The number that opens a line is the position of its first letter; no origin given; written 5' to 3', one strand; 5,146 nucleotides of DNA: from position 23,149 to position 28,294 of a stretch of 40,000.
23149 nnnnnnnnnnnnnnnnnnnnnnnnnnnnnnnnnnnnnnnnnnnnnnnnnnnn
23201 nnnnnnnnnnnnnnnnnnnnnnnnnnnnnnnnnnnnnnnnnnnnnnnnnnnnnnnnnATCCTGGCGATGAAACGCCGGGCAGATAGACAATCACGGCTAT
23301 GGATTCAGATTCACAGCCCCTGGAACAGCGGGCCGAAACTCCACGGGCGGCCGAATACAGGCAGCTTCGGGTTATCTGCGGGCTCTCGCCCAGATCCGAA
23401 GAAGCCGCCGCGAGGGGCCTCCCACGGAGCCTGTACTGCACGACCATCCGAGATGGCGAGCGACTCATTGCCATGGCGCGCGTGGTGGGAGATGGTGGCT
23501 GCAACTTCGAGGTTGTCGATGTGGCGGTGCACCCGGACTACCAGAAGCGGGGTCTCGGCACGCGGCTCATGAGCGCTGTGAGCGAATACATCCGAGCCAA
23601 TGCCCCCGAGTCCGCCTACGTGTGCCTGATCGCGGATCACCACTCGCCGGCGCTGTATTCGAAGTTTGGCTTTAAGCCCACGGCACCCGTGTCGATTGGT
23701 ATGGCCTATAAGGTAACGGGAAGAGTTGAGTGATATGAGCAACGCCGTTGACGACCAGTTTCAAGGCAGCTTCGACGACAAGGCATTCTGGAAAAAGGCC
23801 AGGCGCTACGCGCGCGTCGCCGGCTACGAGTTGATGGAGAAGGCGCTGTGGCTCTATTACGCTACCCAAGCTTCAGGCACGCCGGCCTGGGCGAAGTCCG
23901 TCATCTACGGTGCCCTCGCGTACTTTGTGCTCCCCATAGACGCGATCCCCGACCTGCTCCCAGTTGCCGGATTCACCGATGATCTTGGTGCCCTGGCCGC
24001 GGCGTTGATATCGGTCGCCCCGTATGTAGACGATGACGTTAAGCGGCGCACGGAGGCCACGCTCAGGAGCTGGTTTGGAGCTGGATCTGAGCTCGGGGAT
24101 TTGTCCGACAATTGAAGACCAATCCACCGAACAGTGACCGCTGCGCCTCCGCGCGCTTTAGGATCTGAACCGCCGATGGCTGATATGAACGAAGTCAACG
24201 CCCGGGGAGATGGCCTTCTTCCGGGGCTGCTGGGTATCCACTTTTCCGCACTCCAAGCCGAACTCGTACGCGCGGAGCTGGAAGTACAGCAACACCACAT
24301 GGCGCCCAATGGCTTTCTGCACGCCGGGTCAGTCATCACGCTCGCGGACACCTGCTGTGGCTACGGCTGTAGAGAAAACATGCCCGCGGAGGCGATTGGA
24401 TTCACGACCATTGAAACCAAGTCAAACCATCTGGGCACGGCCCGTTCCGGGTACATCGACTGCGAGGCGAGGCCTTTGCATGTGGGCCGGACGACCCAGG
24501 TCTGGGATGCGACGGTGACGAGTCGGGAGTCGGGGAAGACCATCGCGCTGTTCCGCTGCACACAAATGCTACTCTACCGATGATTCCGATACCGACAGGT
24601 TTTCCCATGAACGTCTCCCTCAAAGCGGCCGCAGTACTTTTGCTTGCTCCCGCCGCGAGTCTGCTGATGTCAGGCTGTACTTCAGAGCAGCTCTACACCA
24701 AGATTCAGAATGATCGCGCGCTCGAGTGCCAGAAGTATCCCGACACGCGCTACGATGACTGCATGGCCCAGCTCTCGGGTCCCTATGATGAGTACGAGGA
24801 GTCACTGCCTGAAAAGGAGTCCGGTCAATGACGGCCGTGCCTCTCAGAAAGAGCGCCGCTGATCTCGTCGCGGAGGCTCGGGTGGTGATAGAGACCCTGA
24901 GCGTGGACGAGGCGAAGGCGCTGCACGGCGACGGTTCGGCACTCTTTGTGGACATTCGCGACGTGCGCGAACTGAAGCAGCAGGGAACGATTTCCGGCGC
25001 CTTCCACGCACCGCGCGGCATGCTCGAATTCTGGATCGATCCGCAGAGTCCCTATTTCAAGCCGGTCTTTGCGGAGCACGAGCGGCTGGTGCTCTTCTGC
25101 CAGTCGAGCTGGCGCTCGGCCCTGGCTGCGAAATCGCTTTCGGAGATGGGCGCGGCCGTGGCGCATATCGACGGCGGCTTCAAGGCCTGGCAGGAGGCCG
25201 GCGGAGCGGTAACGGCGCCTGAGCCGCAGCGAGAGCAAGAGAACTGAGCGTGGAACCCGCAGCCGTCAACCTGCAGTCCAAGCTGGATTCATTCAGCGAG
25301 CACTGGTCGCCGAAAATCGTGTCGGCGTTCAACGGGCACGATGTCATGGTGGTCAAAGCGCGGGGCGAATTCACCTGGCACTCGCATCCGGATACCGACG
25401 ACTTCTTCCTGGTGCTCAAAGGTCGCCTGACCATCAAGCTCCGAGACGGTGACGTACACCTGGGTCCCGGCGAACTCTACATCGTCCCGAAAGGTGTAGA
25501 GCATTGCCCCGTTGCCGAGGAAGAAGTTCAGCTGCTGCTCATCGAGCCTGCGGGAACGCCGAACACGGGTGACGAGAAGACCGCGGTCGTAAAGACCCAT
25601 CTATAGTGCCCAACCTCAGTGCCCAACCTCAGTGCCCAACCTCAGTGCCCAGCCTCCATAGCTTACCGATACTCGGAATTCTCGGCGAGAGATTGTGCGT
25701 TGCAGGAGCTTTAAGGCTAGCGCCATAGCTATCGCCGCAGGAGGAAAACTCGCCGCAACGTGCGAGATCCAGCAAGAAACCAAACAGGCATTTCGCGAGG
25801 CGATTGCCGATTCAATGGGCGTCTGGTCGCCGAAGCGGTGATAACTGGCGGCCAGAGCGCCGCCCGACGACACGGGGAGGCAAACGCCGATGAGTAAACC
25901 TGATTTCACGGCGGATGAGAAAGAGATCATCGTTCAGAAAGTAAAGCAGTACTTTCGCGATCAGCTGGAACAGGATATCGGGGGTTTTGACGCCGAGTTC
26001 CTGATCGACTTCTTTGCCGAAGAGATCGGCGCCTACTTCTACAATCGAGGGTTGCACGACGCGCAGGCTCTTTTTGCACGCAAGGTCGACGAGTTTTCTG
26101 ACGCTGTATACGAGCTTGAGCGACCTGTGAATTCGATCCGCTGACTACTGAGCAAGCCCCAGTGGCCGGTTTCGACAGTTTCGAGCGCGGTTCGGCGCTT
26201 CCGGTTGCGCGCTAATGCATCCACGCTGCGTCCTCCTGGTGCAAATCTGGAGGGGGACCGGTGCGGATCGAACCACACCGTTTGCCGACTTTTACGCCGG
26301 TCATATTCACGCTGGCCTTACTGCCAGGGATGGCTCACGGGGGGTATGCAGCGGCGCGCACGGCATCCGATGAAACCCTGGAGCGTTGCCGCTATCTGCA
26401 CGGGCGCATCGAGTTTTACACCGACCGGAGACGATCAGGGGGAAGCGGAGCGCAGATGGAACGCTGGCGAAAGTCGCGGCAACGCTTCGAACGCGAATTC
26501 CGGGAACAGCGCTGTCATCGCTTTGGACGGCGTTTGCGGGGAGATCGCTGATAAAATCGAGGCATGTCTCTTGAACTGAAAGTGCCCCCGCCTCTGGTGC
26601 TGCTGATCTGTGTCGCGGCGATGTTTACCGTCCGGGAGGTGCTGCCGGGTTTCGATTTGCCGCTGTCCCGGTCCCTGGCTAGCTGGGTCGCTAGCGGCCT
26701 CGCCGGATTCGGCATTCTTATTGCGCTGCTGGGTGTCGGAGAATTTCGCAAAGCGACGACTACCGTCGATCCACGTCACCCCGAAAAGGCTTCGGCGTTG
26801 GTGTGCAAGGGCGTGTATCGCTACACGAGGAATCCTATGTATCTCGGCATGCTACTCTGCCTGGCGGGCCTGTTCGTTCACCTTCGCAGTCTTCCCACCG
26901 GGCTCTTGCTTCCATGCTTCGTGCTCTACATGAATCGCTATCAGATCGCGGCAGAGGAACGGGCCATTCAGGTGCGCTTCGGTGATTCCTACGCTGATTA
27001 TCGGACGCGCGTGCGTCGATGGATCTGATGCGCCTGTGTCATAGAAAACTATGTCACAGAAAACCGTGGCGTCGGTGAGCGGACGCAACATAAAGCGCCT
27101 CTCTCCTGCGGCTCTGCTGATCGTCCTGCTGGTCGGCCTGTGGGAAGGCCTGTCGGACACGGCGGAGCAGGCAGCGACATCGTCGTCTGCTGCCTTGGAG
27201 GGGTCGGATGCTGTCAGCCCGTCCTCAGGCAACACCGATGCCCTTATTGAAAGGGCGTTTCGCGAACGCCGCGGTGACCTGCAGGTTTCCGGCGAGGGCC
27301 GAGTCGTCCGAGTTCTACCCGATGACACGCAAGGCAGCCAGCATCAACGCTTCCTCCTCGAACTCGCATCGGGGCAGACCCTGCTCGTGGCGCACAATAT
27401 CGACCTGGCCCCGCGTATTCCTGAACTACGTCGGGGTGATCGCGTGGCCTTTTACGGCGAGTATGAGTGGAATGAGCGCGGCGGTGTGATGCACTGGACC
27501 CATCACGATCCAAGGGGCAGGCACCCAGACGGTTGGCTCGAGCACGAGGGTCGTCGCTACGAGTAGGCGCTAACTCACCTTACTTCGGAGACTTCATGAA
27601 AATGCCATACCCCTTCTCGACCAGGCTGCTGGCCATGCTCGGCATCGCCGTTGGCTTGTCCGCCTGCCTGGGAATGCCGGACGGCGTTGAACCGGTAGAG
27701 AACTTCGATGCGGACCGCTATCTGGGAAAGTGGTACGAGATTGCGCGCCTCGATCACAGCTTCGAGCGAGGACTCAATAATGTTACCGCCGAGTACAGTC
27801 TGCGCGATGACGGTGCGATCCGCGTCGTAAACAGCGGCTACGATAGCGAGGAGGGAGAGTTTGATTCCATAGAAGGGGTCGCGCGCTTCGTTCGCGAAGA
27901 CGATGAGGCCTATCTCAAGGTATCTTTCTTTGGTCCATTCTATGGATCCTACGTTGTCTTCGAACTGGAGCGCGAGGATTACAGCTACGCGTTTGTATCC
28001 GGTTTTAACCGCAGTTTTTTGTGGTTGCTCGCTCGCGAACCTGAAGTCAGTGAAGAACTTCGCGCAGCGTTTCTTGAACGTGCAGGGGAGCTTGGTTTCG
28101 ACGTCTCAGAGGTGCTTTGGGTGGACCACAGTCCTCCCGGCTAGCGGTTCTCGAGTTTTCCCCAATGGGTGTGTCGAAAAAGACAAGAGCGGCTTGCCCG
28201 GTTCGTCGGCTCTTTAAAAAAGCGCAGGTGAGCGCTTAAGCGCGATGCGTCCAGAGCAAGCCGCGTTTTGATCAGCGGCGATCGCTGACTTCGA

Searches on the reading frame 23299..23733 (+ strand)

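Call 31: search_protein_families(library=pfam, proteins=[window:23299-23733:+], max_evalue=0.01)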
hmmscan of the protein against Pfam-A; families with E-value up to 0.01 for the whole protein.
window:23299-23733:+ (144 aa): 7 families
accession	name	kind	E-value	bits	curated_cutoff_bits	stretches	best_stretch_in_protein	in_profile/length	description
PF13508.13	Acetyltransf_7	-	7.1e-13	49.2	27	1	50-127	8-84/84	Acetyltransferase (GNAT) domain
PF00583.31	Acetyltransf_1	-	2.1e-12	47.8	20.7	1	40-125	29-116/116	Acetyltransferase (GNAT) family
PF13673.13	Acetyltransf_10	-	1.2e-11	45.1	23.6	1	45-130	31-112/128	Acetyltransferase (GNAT) domain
PF08445.16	FR47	-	6.3e-08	32.9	22.1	1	74-126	26-78/86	FR47-like protein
PF13527.13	Acetyltransf_9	-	8.7e-08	32.7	25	1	72-127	75-126/127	Acetyltransferase (GNAT) domain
PF13718.12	GNAT_acetyltr_2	-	0.0032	17.3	24.6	1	72-102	99-129/229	GNAT acetyltransferase 2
PF14542.12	Acetyltransf_CG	-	0.005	17.4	30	1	69-102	24-57/80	GCN5-related N-acetyl-transferase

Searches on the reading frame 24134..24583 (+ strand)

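Call 31: search_protein_families(library=pfam, proteins=[window:24134-24583:+], max_evalue=0.01)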
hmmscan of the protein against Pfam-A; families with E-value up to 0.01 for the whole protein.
window:24134-24583:+ (149 aa): 1 family
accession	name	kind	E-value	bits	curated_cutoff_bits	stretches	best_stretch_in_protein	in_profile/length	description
PF03061.28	4HBT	-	7e-14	52.3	20.6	1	59-135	1-77/79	Thioesterase superfamily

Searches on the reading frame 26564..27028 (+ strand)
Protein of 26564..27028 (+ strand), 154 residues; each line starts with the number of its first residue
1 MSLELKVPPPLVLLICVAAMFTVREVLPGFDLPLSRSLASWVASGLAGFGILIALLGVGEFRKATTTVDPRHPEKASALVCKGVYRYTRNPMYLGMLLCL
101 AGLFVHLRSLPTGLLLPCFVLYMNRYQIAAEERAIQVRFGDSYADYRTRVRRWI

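Call 31: search_protein_families(library=pfam, proteins=[window:26564-27028:+], max_evalue=0.01)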
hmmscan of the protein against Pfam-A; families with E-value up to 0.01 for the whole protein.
window:26564-27028:+ (154 aa): 3 families
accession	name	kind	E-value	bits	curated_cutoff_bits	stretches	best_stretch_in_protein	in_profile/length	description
PF04191.18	PEMT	-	1.7e-11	44.9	25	1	41-141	4-104/105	Phospholipid methyltransferase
PF04140.19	ICMT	-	9.8e-05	23.1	24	1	75-135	31-93/95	Isoprenylcysteine carboxyl methyltransferase (ICMT) family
PF06966.17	DUF1295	-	0.0017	18.3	20.4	1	65-106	141-182/235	Protein of unknown function (DUF1295)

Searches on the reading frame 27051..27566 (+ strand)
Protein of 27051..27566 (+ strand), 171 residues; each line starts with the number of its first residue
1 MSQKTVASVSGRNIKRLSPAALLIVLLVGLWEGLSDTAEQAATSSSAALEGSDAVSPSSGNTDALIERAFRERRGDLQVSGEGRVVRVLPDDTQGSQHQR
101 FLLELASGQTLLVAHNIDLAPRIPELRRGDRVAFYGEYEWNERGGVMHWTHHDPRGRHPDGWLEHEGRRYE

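Call 31: search_protein_families(library=pfam, proteins=[window:27051-27566:+], max_evalue=0.01)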
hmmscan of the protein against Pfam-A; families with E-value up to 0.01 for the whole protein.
window:27051-27566:+ (171 aa): 1 family
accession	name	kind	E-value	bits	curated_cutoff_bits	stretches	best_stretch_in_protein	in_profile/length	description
PF11948.15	DUF3465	-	1.3e-53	180.6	25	1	62-171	15-124/124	Protein of unknown function (DUF3465)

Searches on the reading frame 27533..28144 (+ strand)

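Call 31: search_protein_families(library=pfam, proteins=[window:27533-28144:+], max_evalue=0.01)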
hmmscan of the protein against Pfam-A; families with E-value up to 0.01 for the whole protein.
window:27533-28144:+ (203 aa): 2 families
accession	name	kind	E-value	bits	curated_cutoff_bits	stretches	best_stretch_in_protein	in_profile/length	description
PF08212.18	Lipocalin_2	-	7.6e-39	133.4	24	1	59-198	2-145/146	Lipocalin-like domain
PF00061.29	Lipocalin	-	6.7e-08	33.3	23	1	65-194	2-138/145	Lipocalin / cytosolic fatty-acid binding protein family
